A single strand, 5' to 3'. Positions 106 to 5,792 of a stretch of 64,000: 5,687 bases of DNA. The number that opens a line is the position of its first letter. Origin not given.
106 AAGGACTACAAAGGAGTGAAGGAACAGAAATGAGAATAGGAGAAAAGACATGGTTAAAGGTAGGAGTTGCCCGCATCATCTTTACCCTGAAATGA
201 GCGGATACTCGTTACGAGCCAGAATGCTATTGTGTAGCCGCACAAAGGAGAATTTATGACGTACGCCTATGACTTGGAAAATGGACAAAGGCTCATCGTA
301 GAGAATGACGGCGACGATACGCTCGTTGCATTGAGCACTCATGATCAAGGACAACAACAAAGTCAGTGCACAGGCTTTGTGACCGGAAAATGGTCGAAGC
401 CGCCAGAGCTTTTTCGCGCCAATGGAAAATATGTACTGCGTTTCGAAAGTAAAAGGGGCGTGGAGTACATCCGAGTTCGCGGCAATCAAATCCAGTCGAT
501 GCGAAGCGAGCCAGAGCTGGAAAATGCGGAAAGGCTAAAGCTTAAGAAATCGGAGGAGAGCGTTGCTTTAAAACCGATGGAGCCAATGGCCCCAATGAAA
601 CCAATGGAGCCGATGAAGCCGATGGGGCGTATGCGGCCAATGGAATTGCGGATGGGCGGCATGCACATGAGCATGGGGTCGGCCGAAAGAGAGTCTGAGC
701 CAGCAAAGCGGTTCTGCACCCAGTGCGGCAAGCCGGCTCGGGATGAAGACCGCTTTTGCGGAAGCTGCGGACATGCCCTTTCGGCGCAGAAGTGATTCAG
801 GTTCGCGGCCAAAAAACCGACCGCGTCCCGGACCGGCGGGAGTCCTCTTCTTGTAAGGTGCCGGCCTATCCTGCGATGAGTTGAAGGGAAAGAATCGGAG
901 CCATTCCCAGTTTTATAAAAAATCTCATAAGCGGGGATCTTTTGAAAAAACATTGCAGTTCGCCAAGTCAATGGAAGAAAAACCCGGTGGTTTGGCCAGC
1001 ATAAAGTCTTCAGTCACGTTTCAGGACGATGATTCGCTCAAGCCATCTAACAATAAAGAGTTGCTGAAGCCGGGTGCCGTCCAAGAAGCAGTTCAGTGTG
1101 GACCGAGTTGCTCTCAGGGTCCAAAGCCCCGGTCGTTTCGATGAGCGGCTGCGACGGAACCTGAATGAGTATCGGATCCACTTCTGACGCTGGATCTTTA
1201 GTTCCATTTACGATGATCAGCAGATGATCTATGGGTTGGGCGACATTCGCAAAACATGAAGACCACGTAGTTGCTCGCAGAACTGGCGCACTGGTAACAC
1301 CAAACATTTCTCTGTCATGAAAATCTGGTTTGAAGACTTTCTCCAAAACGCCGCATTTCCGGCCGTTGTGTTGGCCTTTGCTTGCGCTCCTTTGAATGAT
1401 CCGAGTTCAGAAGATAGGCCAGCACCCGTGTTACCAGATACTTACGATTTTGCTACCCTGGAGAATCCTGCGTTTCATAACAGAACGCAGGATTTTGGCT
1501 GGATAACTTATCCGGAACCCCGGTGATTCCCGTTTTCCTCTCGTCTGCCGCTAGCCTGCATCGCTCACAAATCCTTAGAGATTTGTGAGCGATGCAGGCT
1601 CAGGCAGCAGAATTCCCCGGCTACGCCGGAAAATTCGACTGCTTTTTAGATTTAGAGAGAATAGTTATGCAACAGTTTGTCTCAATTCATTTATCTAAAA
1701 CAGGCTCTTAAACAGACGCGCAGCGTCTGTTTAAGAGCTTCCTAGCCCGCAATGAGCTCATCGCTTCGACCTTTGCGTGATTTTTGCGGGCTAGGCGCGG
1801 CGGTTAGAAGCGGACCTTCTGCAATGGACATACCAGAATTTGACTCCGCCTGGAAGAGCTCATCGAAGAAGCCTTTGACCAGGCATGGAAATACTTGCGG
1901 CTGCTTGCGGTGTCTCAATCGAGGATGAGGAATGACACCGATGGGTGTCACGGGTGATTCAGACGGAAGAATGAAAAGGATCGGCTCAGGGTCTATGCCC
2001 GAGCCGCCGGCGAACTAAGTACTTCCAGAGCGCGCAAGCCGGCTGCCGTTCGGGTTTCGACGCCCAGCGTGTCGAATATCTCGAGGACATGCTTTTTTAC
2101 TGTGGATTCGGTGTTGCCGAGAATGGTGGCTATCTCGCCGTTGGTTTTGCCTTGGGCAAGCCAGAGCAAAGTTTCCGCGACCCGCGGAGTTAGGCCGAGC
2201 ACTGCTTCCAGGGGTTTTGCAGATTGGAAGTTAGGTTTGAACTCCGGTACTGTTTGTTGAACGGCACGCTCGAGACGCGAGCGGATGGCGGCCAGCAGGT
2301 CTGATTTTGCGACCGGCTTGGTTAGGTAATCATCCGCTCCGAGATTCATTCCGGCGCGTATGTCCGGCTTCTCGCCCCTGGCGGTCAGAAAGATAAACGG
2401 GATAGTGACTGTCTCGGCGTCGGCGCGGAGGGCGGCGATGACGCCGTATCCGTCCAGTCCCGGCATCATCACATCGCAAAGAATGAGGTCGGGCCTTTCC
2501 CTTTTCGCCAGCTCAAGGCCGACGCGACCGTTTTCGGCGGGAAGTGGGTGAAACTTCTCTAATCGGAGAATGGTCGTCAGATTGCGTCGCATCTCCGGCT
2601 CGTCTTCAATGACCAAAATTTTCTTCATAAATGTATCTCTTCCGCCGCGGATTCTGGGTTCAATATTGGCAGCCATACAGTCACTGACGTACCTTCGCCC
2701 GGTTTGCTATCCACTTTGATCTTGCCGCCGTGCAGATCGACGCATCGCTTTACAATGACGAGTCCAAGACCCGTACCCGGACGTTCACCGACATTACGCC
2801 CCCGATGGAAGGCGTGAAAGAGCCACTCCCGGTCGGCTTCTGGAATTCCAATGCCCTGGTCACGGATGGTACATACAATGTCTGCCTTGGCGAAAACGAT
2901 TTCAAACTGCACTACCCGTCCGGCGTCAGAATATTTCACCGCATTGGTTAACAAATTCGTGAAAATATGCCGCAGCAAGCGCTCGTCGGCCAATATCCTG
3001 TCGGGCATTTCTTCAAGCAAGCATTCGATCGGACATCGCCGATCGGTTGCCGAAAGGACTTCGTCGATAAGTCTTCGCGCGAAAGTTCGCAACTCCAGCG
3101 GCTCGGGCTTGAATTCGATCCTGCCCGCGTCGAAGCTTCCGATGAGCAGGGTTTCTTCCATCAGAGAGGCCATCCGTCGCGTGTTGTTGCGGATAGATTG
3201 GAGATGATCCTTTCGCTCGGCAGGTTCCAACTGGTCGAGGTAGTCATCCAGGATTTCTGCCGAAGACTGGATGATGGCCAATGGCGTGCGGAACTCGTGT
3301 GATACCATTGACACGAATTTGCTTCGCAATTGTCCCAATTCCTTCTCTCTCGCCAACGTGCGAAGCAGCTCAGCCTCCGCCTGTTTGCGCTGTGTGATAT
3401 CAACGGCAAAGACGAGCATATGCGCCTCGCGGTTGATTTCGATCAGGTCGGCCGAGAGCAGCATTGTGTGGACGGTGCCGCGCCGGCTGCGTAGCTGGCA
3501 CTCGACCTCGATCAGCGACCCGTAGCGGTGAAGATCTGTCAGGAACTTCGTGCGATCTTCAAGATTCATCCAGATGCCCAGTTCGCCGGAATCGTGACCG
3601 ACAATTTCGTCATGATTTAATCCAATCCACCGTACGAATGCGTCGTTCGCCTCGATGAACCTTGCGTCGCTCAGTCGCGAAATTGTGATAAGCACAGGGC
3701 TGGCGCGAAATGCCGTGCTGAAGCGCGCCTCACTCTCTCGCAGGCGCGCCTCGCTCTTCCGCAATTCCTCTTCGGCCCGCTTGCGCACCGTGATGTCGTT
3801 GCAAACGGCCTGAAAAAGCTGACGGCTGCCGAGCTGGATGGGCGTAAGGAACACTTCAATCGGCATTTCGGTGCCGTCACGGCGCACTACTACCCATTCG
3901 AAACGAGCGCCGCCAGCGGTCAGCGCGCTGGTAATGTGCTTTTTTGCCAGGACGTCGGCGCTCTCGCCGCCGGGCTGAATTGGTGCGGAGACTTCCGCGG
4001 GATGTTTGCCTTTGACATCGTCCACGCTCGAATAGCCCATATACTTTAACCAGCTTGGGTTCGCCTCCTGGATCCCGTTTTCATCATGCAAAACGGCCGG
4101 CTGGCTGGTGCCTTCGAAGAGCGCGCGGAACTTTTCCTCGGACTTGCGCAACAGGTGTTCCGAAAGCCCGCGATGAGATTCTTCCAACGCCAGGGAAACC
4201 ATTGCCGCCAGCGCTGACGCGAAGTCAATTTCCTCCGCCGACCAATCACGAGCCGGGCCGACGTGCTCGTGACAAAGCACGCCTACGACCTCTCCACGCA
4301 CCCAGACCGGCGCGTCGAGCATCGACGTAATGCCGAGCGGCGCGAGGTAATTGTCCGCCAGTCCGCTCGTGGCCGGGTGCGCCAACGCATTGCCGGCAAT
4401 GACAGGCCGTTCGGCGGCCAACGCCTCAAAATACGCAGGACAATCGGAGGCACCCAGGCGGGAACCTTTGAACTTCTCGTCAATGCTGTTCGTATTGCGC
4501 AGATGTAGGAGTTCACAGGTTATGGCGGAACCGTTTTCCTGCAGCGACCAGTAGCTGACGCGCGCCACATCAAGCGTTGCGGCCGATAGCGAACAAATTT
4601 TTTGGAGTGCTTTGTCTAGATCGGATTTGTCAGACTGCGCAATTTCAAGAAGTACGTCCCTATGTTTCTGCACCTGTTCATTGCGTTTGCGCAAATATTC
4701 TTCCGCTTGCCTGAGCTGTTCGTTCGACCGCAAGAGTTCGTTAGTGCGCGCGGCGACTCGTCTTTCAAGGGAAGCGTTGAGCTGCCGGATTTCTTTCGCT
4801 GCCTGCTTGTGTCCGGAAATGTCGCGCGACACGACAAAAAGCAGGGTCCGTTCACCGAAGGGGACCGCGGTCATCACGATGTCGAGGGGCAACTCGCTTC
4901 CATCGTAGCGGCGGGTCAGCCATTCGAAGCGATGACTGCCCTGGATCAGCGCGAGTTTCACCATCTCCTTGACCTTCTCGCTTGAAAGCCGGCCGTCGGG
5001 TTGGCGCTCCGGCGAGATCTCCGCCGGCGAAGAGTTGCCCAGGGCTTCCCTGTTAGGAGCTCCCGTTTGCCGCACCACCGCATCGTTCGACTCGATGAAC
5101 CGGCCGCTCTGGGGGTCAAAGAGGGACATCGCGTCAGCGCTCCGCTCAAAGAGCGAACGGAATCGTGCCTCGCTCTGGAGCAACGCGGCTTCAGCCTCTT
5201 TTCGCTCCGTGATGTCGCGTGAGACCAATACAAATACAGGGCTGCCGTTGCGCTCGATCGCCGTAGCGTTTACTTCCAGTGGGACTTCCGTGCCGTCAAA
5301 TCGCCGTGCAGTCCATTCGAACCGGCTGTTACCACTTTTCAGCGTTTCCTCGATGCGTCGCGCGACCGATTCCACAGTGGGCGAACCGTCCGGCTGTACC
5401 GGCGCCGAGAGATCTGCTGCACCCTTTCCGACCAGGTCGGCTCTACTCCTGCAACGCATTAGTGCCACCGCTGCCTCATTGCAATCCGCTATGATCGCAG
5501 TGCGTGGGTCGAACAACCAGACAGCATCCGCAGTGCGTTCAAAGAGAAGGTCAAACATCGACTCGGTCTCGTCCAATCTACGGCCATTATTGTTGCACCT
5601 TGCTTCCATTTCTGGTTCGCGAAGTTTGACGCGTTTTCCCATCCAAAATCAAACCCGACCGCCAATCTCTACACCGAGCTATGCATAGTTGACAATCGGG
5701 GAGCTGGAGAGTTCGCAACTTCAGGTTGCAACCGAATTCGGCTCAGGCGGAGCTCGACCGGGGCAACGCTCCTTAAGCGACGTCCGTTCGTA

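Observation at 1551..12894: Two inverted copies of a 245-bp multi-hairpin TIR element bracket a 10.9-kb segment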

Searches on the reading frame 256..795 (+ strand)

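Call 15: search_protein_families(library=pfam, proteins=[window:256-795:+])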
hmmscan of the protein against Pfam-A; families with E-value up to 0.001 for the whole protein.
window:256-795:+ (179 aa): 3 families
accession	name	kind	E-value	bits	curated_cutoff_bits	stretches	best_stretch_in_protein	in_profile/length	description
PF13240.11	Zn_Ribbon_1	-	1.8e-07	31.2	25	1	153-175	1-23/23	zinc-ribbon domain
PF13248.11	Zn_ribbon_3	-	1.5e-05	24.8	27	1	154-173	5-24/26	zinc-ribbon domain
PF12773.13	DZR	-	0.00012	22.6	27.3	1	154-172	27-45/45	Double zinc ribbon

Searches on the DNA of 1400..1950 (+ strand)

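Call 57: search_dna_similar(query=window:1551-1795:+, collection=plasmids, mode=distant, max_evalue=0.001, max_rows=10)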
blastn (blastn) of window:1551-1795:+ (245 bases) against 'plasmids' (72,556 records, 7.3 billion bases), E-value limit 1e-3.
No match.

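Call 58: search_rna_families(source=window, start=1400, end=1950, threshold=evalue, max_evalue=1)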
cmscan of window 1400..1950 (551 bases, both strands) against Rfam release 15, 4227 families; matches with E-value up to 1: 14.
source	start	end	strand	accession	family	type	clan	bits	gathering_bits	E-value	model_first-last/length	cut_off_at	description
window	1543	1614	-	RF00821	mir-249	Gene; miRNA;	-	40.7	70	7e-08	1-97/97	no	mir-249 microRNA precursor family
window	1539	1614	-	RF03834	mir-3173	Gene; miRNA;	-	29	84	0.0038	1-80/80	no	mir-3173 microRNA precursor family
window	1545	1608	-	RF03439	mir-1791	Gene; miRNA;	-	26.4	75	0.0037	1-80/80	no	mir-1791 microRNA precursor family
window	1544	1608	+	RF01064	mir-253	Gene; miRNA;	-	25.5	72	0.0074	1-98/98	no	mir-253 microRNA precursor family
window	1543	1612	+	RF00857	mir-233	Gene; miRNA;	-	23.2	67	0.047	1-78/78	no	mir-233 microRNA precursor family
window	1548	1604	+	RF03937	mir-9456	Gene; miRNA;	-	22.3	80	0.078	1-68/68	no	mir-9456 microRNA precursor family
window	1553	1602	+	RF00914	mir-674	Gene; miRNA;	-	21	93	0.35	1-77/77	no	mir-674 microRNA precursor family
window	1533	1613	+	RF03565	mir-1282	Gene; miRNA;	-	19.7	107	0.33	1-101/101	no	mir-1282 microRNA precursor family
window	1702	1740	-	RF03781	mir-4524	Gene; miRNA;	-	18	68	0.55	1-84/84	no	mir-4524 microRNA precursor family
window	1708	1736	+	RF03456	mir-724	Gene; miRNA;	-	18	83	0.93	1-60/60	no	mir-724 microRNA precursor family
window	1702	1740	+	RF03781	mir-4524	Gene; miRNA;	-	17.9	68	0.6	1-84/84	no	mir-4524 microRNA precursor family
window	1558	1595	+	RF04143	MIR869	Gene; miRNA;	-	17.1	330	0.08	1-298/298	no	MIR869 microRNA precursor family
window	1541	1612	-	RF04129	MIR4240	Gene; miRNA;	-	16.2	200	0.36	1-206/206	no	MIR4240 microRNA precursor family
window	1703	1739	+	RF04143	MIR869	Gene; miRNA;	-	13.7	330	0.67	1-298/298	no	MIR869 microRNA precursor family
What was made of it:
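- Tried and rejected: Rfam at permissive thresholds: only sub-threshold miRNA-hairpin noise (call 58).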

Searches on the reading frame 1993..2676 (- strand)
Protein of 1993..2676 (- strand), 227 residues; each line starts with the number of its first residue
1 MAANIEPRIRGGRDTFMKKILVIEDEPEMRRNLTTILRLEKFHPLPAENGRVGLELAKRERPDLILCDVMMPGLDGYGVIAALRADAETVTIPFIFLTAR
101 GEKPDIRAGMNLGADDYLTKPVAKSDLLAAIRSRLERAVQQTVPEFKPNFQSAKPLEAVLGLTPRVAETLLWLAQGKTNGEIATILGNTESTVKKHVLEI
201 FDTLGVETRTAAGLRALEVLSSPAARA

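Call 14: search_protein_families(library=pfam, proteins=[window:1993-2676:-])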
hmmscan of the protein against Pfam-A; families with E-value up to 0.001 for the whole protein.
window:1993-2676:- (227 aa): 3 families
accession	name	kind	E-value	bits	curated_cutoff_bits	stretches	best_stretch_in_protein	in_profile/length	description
PF00072.30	Response_reg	-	4.4e-28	98.1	30.2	1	20-132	1-111/111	Response regulator receiver domain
PF00196.25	GerE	-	1.3e-09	38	23.5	1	162-212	3-53/57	Bacterial regulatory proteins, luxR family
PF08281.18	Sigma70_r4_2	-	8.8e-05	22.5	25.7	1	157-197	6-47/54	Sigma-70, region 4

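Call 16: find_encoding_contigs(protein=window:1993-2676:-, flank=10000, max_places=10)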
Protein window:1993-2676:- (227 aa): no gene with exactly this product is on record in the collection.
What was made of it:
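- Tried and rejected: Exact look-up of the response regulator protein in the assembly index: not on record (call 16).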

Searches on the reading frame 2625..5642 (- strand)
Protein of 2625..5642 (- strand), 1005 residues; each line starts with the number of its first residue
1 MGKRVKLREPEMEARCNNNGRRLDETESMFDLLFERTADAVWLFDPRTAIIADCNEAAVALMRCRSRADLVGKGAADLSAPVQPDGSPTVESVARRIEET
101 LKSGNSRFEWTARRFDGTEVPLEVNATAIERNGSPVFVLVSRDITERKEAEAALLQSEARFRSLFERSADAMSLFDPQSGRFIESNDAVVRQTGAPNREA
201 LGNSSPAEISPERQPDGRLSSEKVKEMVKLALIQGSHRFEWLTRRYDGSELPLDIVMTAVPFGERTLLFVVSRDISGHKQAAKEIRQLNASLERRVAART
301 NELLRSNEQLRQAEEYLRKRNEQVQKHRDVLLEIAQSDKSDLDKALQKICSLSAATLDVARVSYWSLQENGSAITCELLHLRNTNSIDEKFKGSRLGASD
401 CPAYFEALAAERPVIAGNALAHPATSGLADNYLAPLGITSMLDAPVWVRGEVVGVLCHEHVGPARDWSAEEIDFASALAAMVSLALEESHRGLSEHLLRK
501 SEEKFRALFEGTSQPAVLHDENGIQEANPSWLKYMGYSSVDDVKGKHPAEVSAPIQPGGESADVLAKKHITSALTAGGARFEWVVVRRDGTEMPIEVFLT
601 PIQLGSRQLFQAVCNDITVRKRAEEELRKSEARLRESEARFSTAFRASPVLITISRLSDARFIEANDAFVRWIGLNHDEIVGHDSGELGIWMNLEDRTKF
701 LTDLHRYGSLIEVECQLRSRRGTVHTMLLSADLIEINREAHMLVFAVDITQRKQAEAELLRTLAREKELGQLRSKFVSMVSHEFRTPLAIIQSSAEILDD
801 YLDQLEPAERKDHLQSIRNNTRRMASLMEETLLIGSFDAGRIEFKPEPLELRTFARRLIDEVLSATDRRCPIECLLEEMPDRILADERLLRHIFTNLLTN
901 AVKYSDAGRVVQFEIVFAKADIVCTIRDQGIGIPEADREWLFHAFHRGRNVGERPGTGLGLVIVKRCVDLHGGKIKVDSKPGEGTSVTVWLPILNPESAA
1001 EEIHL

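Call 14: search_protein_families(library=pfam, proteins=[window:2625-5642:-])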
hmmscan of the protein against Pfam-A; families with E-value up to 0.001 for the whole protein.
window:2625-5642:- (1005 aa): 11 families
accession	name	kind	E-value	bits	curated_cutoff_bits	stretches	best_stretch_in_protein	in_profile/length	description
PF13426.13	PAS_9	-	5.3e-38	129.9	27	3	517-618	5-102/103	PAS domain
PF02518.31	HATPase_c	-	2.5e-28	99.2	26.4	1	886-993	2-109/111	Histidine kinase-, DNA gyrase B-, and HSP90-like ATPase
PF00989.32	PAS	-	3.3e-23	82.3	22.6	3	160-275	2-113/113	PAS fold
PF13188.13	PAS_8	-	1e-22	79.6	21.8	1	503-545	1-44/65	PAS domain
PF08448.16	PAS_4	-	2.9e-19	69.8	23.1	1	50-149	16-110/110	PAS fold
PF01590.32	GAF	-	5.1e-16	59.9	22.4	1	341-486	1-133/133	GAF domain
PF00512.31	HisKA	-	1.4e-13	51.1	26.9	1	773-840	2-66/66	His Kinase A (phospho-acceptor) domain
PF13185.12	GAF_2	-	4.2e-08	33.9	28.6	1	340-487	2-136/136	GAF domain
PF08447.18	PAS_3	-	2e-06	28.4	25.6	0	663-734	2-75/89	PAS fold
PF12860.13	PAS_7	-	0.00061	20.4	27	0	38-151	5-114/115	PAS fold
PF13581.12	HATPase_c_2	-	0.00087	19.7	27.4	0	897-987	39-123/127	Histidine kinase-like ATPase domain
